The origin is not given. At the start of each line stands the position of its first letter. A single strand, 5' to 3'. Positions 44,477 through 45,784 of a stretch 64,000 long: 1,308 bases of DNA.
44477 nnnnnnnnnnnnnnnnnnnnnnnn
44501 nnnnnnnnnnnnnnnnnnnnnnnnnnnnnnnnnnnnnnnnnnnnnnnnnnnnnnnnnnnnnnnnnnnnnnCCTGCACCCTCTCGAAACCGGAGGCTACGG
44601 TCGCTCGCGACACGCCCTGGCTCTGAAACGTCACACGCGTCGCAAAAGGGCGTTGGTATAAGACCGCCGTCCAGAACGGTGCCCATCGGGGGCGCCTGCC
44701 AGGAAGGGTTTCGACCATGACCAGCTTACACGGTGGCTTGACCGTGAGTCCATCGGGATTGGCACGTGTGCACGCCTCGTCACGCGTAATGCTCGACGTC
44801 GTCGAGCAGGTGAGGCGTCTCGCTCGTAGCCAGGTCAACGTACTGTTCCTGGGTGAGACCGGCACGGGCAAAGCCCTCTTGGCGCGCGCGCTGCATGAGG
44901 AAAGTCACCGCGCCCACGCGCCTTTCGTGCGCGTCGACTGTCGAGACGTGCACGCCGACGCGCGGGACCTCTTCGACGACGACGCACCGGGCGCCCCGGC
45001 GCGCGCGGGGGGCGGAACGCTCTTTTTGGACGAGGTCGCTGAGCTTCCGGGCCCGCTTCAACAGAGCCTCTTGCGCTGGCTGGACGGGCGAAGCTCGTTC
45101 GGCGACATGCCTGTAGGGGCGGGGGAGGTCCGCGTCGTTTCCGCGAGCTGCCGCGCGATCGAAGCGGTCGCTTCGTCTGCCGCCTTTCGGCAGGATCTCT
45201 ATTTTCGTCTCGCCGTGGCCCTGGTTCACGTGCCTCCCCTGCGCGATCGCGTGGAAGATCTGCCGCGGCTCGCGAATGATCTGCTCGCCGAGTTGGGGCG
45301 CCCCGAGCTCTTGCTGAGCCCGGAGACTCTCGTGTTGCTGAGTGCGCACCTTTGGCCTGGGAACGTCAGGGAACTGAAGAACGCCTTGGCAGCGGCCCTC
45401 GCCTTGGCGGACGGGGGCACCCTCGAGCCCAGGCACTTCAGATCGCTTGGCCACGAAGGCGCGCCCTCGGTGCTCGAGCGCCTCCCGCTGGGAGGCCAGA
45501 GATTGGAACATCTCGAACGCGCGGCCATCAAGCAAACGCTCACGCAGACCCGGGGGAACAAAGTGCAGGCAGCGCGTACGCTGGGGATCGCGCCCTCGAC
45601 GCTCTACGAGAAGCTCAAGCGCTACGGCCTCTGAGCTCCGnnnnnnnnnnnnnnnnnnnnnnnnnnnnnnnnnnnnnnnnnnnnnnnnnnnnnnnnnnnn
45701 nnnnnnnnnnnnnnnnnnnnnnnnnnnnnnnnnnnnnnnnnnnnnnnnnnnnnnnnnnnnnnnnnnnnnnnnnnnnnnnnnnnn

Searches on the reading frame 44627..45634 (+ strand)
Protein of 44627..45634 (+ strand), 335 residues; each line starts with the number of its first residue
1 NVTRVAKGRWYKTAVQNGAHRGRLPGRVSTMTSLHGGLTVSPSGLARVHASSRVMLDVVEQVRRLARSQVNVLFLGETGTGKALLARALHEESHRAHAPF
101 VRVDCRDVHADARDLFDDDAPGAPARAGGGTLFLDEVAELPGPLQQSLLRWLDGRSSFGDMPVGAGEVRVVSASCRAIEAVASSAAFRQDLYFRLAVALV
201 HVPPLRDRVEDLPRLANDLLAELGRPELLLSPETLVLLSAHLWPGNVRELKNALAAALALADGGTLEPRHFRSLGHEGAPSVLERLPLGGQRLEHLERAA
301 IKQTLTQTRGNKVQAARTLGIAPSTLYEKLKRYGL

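Call 25: search_protein_families(library=pfam, proteins=[window:44627-45634:+], max_evalue=0.0001)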
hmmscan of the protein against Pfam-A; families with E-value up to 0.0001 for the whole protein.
window:44627-45634:+ (335 aa): 6 families
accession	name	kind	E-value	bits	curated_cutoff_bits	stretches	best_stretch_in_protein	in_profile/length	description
PF00158.32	Sigma54_activat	-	5.5e-32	111.2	20.2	1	50-198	3-165/168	Sigma-54 interaction domain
PF14532.12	Sigma54_activ_2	-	5.2e-22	79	25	1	51-205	3-138/138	Sigma-54 interaction domain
PF02954.25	HTH_8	-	1.4e-14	54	22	1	293-333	2-42/42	Bacterial regulatory protein, Fis family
PF25601.1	AAA_lid_14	-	1.8e-14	53.7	27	1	206-277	1-76/87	AAA+ ATPase lid domain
PF00004.35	AAA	-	7.2e-06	26.9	21.2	1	72-165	1-99/131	ATPase family associated with various cellular activities (AAA)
PF13401.12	AAA_22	-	1.6e-05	25.6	27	0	71-116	7-51/130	AAA domain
